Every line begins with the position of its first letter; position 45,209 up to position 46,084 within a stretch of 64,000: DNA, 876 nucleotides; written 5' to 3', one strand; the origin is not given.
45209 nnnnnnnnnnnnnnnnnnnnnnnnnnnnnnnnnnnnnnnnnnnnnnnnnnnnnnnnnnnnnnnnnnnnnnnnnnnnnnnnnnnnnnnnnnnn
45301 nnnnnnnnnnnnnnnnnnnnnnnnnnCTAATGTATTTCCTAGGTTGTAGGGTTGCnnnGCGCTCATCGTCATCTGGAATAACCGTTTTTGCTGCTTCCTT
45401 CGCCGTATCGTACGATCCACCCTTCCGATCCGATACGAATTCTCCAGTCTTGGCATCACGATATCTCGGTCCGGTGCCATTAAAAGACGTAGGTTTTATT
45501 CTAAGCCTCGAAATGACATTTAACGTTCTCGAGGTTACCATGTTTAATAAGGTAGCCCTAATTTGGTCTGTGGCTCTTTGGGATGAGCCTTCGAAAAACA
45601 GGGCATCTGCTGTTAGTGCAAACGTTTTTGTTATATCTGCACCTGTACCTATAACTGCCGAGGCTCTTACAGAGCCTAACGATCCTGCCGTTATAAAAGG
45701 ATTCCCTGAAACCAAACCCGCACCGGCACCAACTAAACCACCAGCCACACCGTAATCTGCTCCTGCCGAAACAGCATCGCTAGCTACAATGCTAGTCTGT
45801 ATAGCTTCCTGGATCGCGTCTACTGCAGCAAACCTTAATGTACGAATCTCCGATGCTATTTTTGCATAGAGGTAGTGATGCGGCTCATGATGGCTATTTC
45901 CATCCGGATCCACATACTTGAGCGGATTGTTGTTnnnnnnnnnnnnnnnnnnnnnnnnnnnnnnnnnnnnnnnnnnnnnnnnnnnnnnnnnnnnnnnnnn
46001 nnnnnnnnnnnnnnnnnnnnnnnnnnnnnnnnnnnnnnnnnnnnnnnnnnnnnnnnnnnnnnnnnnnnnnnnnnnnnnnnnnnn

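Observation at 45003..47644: Orphan Rhs tip with Gly-rich hydrophobic segment, paired with a tiny 3-TM membrane protein: predicted membrane-active toxin/immunity pair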

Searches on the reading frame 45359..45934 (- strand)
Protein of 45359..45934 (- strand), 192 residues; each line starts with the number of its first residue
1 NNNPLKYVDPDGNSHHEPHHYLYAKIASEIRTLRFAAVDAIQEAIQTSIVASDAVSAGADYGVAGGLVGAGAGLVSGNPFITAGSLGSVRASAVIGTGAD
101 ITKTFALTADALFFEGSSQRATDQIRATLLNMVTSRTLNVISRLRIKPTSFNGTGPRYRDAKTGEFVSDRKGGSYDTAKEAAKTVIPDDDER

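Call 7: search_protein_families(library=pfam, proteins=[window:45359-45934:-], max_evalue=1)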
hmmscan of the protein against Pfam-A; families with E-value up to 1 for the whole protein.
window:45359-45934:- (192 aa): 0 families

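Call 8: search_protein_families(library=ncbifam, proteins=[window:45359-45934:-], max_evalue=1)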
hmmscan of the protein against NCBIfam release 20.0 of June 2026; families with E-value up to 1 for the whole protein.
window:45359-45934:- (192 aa): 0 families

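Call 10: find_homologous_proteins(query=window:45359-45895:-, max_evalue=0.01)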
Query seq(179 aa): 658 candidates shared short words with the query, none scored E <= 0.01.
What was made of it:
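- Tried and rejected: The search with the tip found nothing (call 10).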

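Call 11: search_protein_families(library=phrogs, proteins=[window:45359-45934:-], max_evalue=1)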
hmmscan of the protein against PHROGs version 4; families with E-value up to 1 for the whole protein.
window:45359-45934:- (192 aa): 1 family
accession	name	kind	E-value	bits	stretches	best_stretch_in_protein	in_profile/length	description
phrog_21671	-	unknown function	0.41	11.4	1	158-192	79-111/183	-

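Call 18: search_protein_families(library=padloc, proteins=[window:45359-45934:-], max_evalue=1)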
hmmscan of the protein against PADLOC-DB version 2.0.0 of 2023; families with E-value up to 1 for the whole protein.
window:45359-45934:- (192 aa): 0 families

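Call 19: search_protein_representatives(protein=window:45359-45898:-)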
Query: 180 residues. Proteins with E-value up to 0.001 (for the whole library): 19; up to 1e-10: 2; up to 1e-30: 0. The best 19 are listed.
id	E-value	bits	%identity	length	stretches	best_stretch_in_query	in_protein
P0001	1.9e-13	66.9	35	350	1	32-170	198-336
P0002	5.2e-12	62.2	39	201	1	31-173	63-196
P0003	2.3e-08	50.4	33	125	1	57-178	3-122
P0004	2.8e-08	50.1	28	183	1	18-171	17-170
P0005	1.1e-07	48.2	27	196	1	21-174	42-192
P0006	1.6e-07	47.6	34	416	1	25-169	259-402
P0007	2.5e-07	47.0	30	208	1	25-153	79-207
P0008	6.9e-07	45.6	32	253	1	17-174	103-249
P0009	7.5e-07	45.4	33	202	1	29-175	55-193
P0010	7.6e-07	45.4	31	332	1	17-171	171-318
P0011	3.3e-06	43.3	29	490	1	25-157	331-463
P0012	1.2e-05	41.5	38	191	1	32-119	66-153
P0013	2.3e-05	40.6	27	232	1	23-169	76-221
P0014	2.9e-05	40.3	33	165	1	39-172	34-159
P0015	3.9e-05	39.8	31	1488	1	22-174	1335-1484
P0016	6.1e-05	39.2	29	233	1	29-169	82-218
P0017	2.4e-04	37.3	34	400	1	21-175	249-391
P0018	9.3e-04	35.4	28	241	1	28-174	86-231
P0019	9.5e-04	35.3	37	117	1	80-172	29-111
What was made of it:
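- The window tip is tied directly to the short subfamily by phmmer (P0002, 5.2e-12, call 19).
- Tried and rejected: The exhaustive phmmer search was needed (call 19).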

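Call 24: find_homologous_proteins(query=A1, max_evalue=0.001)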
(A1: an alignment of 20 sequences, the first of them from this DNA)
Query A1 (20 sequences) (179 aa, profile of the alignment): 2 proteins with E <= 0.001 among 8000 candidates.
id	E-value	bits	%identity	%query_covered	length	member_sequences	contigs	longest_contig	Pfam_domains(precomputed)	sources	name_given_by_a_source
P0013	1.6e-48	183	29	86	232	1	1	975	-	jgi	jgi:hypothetical protein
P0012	3.1e-36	143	38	53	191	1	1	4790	-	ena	-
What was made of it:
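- Tried and rejected: With the family profile it scored only 2 proteins, probably because low-complexity words dominate (call 24).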

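Call 26: find_encoding_contigs(protein=P0012, flank=5000)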
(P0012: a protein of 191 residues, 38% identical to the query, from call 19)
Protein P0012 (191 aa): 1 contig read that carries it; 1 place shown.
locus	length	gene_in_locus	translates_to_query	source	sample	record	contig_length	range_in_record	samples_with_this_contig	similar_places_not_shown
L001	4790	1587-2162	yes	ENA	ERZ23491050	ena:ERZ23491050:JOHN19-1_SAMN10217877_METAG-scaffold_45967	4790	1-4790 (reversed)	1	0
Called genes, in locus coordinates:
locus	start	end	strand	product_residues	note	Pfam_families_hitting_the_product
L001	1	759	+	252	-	?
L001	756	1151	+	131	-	-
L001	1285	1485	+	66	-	-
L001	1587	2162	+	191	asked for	-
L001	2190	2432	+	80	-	-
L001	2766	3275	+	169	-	-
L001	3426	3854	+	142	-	-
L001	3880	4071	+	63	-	-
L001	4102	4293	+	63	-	-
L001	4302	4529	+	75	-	-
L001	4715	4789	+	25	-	?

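Call 28: find_encoding_contigs(protein=P0015, flank=6000)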
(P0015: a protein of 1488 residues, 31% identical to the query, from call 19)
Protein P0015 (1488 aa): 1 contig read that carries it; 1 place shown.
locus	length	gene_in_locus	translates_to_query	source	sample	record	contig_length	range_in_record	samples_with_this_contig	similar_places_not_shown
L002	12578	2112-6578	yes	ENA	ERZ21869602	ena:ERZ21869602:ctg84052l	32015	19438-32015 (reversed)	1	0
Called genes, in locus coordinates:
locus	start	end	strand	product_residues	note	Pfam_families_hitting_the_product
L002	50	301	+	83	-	-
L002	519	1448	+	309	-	-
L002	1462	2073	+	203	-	PF05593:RHS_repeat (faint)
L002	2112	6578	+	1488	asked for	PF19190:BACON_2, PF13004:BACON, PF18998:Flg_new_2 (weak), PF25023:TEN_YD-shell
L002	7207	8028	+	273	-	PF25023:TEN_YD-shell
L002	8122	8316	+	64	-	-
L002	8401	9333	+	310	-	PF25023:TEN_YD-shell (faint)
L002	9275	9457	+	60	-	-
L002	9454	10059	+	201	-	-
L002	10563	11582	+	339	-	PF01637:ATPase_2 (faint), PF20720:nSTAND3 (weak), PF13173:AAA_14, PF13635:DUF4143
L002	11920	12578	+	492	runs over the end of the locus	PF05137:PilN (weak)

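Call 29: find_encoding_contigs(protein=P0011, flank=6000)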
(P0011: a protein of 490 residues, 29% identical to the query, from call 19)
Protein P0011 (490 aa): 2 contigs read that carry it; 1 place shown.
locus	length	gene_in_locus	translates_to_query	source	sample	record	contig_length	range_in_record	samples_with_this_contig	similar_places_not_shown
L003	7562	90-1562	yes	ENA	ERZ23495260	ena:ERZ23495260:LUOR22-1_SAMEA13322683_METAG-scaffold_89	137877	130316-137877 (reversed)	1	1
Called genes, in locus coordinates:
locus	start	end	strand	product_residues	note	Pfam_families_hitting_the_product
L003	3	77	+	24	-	?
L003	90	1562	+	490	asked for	PF05593:RHS_repeat (faint), PF25023:TEN_YD-shell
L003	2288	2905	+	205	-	PF05593:RHS_repeat (weak), PF25023:TEN_YD-shell (faint), PF05593:RHS_repeat (weak)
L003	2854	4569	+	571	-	PF05593:RHS_repeat (faint), PF25023:TEN_YD-shell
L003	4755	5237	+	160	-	-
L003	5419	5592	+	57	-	-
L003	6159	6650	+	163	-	-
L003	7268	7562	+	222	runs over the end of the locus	PF25023:TEN_YD-shell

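Call 32: predict_structure(alignment_id=A1)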
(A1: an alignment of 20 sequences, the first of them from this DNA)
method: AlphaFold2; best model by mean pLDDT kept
length: 179 residues; sequences in the alignment: 20
mean_pLDDT: 52.2   pTM: 0.29
mean pLDDT of the five models: 52.2, 50.9, 48.6, 48.5, 40.9
residues with pLDDT >= 90: 0; 70-90: 5; 50-70: 95; < 50: 79
segments of 3 or more residues with pLDDT < 50: 1-3, 27-46, 80-105, 120-130, 168-179
pLDDT, mean of each block of 10 residues (from residue 1): 56 57 51 38 41 63 67 59 41 46 46 52 45 56 66 64 54 37
secondary structure, 60 per line:
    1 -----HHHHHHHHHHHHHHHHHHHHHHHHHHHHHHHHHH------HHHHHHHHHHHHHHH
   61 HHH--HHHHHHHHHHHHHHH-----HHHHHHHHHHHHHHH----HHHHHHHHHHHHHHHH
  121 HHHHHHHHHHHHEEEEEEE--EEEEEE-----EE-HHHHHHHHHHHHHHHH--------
elements in order: H6-39 H46-63 H66-80 H86-100 H105-132 E133-139 E142-147 H156-171
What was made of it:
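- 45416..45472 (-): C-terminal conserved motif region (family consensus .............(T/S)N; here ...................); role unknown. Predicted as beta-strand plus helix, at low confidence (call 32).
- The AlphaFold2 model is unreliable, with pLDDT 52 (call 32), so a compact soluble fold cannot be excluded. The structure model is uninformative (call 32).
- Tried and rejected: The AlphaFold2 model of the tip with a 20-sequence alignment reached pLDDT 52 (call 32).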

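Call 40: search_protein_families(library=pfam, alignment_id=A1, max_evalue=5)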
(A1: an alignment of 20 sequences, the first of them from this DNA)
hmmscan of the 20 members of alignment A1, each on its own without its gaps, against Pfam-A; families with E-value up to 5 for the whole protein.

A. member 1, seq(179 aa): 0 families

B. families by the number of members that match (of 20 scanned): 11 families
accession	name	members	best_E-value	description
PF05461.16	ApoL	7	1.2e-06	Apolipoprotein L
PF16735.10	MYO10_CC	1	0.0019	Unconventional myosin-X coiled coil domain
PF10686.14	YAcAr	1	0.024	YspA, cpYpsA-related SLOG family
PF15237.11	PTRF_SDPR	1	0.048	PTRF/SDPR family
PF18453.6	C4bp_oligo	1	0.063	Oligomerization domain of C4b-binding protein alpha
PF06419.17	COG6_N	1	0.15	Conserved oligomeric complex COG6, N-terminal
PF03659.20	Glyco_hydro_71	1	0.22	Glycosyl hydrolase family 71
PF21724.2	DUF6861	1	0.23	Family of unknown function (DUF6861)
PF00523.23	Fusion_gly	1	0.34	Fusion glycoprotein F0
PF11239.13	DUF3040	1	0.69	Protein of unknown function (DUF3040)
PF22259.3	GPR128_GAIN_subdomA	1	3.9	GPR128, GAIN subdomain A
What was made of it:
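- On Apolipoprotein L (Pfam PF05461): The window tip gives no hit at E up to 5 (calls 7, 40).
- On Glycine-zipper membrane toxins (GxxxGxxxG): There is no hit to the Pfam Gly-zipper families (calls 7, 40).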

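Call 41: search_solved_structures(query=A1, max_evalue=10, show_alignments=2)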
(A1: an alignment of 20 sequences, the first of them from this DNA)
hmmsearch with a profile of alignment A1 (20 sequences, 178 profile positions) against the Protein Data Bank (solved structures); distinct sequences matched with E-value up to 10: 0.

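Call 42: search_protein_families(library=pfam, proteins=[P0001, P0002, P0003, P0004, P0005, P0006, P0007, P0008, P0009, P0010], max_evalue=1)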
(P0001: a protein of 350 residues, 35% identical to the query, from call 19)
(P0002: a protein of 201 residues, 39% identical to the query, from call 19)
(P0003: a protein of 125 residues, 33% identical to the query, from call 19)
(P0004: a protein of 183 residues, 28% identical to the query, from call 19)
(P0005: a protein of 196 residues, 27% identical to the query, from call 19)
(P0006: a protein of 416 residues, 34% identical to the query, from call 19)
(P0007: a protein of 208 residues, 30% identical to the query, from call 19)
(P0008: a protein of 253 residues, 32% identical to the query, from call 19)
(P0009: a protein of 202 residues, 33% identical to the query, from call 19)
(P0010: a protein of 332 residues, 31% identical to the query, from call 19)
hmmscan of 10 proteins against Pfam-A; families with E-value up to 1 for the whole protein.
P0001 (350 aa): 2 families
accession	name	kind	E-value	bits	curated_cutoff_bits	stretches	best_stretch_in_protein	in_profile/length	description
PF16735.10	MYO10_CC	-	0.0045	17.6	27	1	175-196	4-25/52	Unconventional myosin-X coiled coil domain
PF18453.6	C4bp_oligo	-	0.12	13.1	29.6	1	170-196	21-47/49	Oligomerization domain of C4b-binding protein alpha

P0002 (201 aa): 0 families

P0003 (125 aa): 0 families

P0004 (183 aa): 0 families

P0005 (196 aa): 2 families
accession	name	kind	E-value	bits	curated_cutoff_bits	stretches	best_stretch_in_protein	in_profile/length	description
PF06419.17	COG6_N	-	0.17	12.5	27.4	1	28-70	38-80/114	Conserved oligomeric complex COG6, N-terminal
PF21724.2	DUF6861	-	0.23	11.3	28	1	63-104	46-87/194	Family of unknown function (DUF6861)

P0006 (416 aa): 1 family
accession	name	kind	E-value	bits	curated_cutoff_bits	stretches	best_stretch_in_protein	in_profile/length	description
PF05461.16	ApoL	-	0.11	12.3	25.9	1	285-332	96-143/298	Apolipoprotein L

P0007 (208 aa): 1 family
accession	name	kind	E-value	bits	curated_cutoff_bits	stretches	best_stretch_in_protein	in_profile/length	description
PF10686.14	YAcAr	-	0.052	13.8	28.2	0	163-195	24-56/66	YspA, cpYpsA-related SLOG family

P0008 (253 aa): 2 families
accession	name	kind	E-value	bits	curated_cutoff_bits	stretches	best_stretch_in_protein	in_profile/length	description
PF05461.16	ApoL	-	0.085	12.7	25.9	1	120-172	89-138/298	Apolipoprotein L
PF13264.11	DUF4055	-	0.15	12.6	25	1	61-91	101-131/140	Domain of unknown function (DUF4055)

P0009 (202 aa): 1 family
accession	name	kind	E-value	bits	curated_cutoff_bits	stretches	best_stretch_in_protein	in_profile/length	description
PF05461.16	ApoL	-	0.00036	20.5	25.9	1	70-123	92-145/298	Apolipoprotein L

P0010 (332 aa): 0 families

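Call 43: search_protein_families(library=pfam, proteins=[P0011, P0012, P0013, P0014, P0016, P0017, P0018, P0019], max_evalue=1)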
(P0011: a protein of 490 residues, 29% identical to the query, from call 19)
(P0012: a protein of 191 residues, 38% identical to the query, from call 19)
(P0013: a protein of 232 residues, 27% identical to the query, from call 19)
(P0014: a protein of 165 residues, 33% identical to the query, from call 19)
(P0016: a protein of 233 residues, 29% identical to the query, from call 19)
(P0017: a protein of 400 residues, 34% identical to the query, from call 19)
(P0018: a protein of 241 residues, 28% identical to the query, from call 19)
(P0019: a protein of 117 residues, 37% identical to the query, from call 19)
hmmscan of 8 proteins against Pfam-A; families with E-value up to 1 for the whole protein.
P0011 (490 aa): 2 families
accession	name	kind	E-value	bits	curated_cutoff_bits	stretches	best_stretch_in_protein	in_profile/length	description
PF05593.20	RHS_repeat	-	2.7e-06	28.1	22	4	24-58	1-35/38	RHS Repeat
PF25023.1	TEN_YD-shell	-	0.41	9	50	1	1-252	607-867/909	Teneurin YD-shell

P0012 (191 aa): 0 families

P0013 (232 aa): 0 families

P0014 (165 aa): 1 family
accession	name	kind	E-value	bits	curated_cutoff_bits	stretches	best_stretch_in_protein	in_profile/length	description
PF05461.16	ApoL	-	0.00011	22.2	25.9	1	38-85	95-142/298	Apolipoprotein L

P0016 (233 aa): 1 family
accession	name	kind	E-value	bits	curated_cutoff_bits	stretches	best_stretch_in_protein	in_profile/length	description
PF05461.16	ApoL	-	0.16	11.8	25.9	1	44-150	46-145/298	Apolipoprotein L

P0017 (400 aa): 2 families
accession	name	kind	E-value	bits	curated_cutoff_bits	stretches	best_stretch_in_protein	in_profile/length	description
PF05461.16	ApoL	-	0.077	12.9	25.9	1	266-313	90-137/298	Apolipoprotein L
PF03527.20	RHS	-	0.087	13.1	27.9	1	92-112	3-23/38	RHS protein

P0018 (241 aa): 2 families
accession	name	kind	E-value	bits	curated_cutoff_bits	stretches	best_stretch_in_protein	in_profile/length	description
PF05461.16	ApoL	-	1.7e-06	28.1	25.9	1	102-157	89-144/298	Apolipoprotein L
PF15237.11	PTRF_SDPR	-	0.031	14.3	30.5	1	58-111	21-74/250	PTRF/SDPR family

P0019 (117 aa): 0 families
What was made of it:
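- On Apolipoprotein L (Pfam PF05461): Six others score 11.8-22.2 bits (calls 42, 43). Pfam hits cover profile positions about 89-145 of 298 (calls 42, 43).
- P0018 scores 28.1 bits against a gathering cut-off of 25.9, E 1.7e-6 (calls 40, 42, 43).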

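Call 59: find_encoding_contigs(protein=P0001, flank=2000, max_places=2)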
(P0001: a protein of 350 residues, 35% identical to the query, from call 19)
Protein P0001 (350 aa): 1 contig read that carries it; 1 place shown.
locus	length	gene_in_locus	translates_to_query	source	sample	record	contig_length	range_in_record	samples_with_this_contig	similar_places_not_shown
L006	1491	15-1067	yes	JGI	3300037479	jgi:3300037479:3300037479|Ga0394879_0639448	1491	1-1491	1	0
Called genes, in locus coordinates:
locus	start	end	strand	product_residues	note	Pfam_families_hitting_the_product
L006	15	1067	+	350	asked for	-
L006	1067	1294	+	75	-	-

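Call 60: find_encoding_contigs(protein=P0006, flank=2000, max_places=2)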
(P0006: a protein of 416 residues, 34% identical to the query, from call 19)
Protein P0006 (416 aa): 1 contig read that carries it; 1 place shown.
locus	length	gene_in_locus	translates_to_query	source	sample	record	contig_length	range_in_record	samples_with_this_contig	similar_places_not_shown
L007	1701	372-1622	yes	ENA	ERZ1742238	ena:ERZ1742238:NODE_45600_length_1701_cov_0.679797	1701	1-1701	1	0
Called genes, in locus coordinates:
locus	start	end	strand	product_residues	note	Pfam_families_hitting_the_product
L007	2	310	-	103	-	?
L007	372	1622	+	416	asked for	PF25023:TEN_YD-shell (weak)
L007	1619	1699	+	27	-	?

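Call 61: find_encoding_contigs(protein=P0010, flank=2000, max_places=2)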
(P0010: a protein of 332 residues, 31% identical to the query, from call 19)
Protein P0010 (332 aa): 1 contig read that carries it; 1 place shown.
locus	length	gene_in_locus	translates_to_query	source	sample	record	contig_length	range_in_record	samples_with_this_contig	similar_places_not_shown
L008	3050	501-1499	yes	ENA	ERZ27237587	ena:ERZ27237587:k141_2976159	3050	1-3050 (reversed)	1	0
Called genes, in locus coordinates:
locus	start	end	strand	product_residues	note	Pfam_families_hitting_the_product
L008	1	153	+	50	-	?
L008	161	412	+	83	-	-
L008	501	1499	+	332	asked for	-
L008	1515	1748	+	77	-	-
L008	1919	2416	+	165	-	-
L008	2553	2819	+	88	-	-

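Call 62: find_encoding_contigs(protein=P0017, flank=2000, max_places=2)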
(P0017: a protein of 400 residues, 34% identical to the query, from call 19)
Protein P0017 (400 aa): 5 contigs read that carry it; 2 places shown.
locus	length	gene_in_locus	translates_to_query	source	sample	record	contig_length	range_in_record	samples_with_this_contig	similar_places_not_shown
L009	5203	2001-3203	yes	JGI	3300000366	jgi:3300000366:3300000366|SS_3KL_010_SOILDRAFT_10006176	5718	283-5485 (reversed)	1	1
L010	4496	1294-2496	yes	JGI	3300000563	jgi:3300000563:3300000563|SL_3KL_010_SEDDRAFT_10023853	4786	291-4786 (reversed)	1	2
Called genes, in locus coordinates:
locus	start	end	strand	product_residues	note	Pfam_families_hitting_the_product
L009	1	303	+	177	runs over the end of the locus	?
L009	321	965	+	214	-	PF12569:NatA_aux_su (faint), PF07719:TPR_2 (faint), PF13181:TPR_8 (faint), PF13371:TPR_9 (faint), PF13428:TPR_14 (faint), PF14559:TPR_19 (faint), PF13424:TPR_12 (faint)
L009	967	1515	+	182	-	-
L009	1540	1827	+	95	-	-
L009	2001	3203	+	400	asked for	-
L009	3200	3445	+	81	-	-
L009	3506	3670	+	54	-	-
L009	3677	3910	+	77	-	-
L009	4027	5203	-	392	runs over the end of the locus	PF00589:Phage_integrase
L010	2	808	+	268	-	?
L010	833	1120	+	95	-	-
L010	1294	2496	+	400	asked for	-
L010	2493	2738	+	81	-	-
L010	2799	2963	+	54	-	-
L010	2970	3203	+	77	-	-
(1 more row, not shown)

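Call 69: fold_search(model_id=the predicted structure, library=pdb)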
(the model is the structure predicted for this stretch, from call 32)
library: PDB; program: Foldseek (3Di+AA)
matches with E <= 10: 76; with E <= 0.001: 0
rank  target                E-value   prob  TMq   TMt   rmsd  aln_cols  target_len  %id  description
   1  7qtt_I                1.7e+00  0.13  0.15  0.30  12.8        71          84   11  Structural organization of a late activated human spliceosome (Baqr, core region) (released 2023-05-10)
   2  8pxw_MODEL_1_A        2.0e+00  0.28  0.21  0.33   3.9        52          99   13  Structure of the WW domain tandem of PRPF40A (released 2024-04-03)
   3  7a0g_DDD              2.4e+00  0.10  0.20  0.12  19.6       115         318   23  Structure of the SmhB pore of the tripartite alpha-pore forming toxin, Smh, from Serratia marcescens. (released 2021-03-31)
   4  3u55                  2.9e+00  0.05  0.13  0.11  15.8        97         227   18  Crystal structure (Type-2) of SAICAR synthetase from Pyrococcus horikoshii OT3 (released 2012-10-17)
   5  4o7z                  3.1e+00  0.06  0.13  0.11  16.1        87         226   17  SAICAR synthetase (Type-2) in complex with GMP (released 2014-12-31)
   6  4o7n                  3.1e+00  0.06  0.13  0.11  16.1        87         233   17  SAICAR synthetase (Type-2) in complex with ADP (released 2014-12-31)
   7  6dxt_B                3.3e+00  0.10  0.13  0.18   3.6        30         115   13  Structure of USP5 zinc-finger ubiquitin binding domain co-crystallized with 3-(5-phenyl-1,3,4-oxadiazol-2-yl)propanoat (released 2018-08-08)
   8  9qf5_Bk               3.5e+00  0.14  0.14  0.36   8.1        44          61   14  Structure of P. furiosus 70S ribosome grown at 102deg (released 2025-11-05)
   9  4o7s                  3.5e+00  0.06  0.13  0.11  16.0        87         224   17  SAICAR synthetase (Type-2) in complex with TMP/TDP (released 2014-12-31)
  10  6zvr_CB               3.8e+00  0.04  0.21  0.18  33.6       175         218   13  C11 symmetry: Bacterial Vipp1 and PspA are members of the ancient ESCRT-III membrane-remodeling superfamily. (released 2021-08-04)
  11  3nua_B                3.8e+00  0.03  0.13  0.10  16.2        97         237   15  Crystal Structure of Phosphoribosylaminoimidazole-Succinocarboxamide Synthase from Clostridium perfringens (released 2010-08-25)
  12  8raz_A                3.8e+00  0.02  0.13  0.04  12.0       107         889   11  The crystal structure of DNA-bound human MutSbeta (MSH2_E749A/MSH3_E976A) in the canonical mismatch bound conformation (released 2025-06-11)
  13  6yxy_EP               4.0e+00  0.05  0.23  0.17  16.0       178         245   15  State B of the Trypanosoma brucei mitoribosomal large subunit assembly intermediate (released 2020-10-14)
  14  4o7r                  4.6e+00  0.05  0.13  0.11  16.0        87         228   17  SAICAR synthetase (Type-2) in complex with UMP/UDP (released 2014-12-31)
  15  8re6_A                4.8e+00  0.08  0.26  0.13  13.6       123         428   12  Aspartyl/Asparaginyl beta-hydroxylase (AspH) R735Q variant in complex with Mn, 2-oxoglutarate and a Factor X derived p (released 2024-12-18)
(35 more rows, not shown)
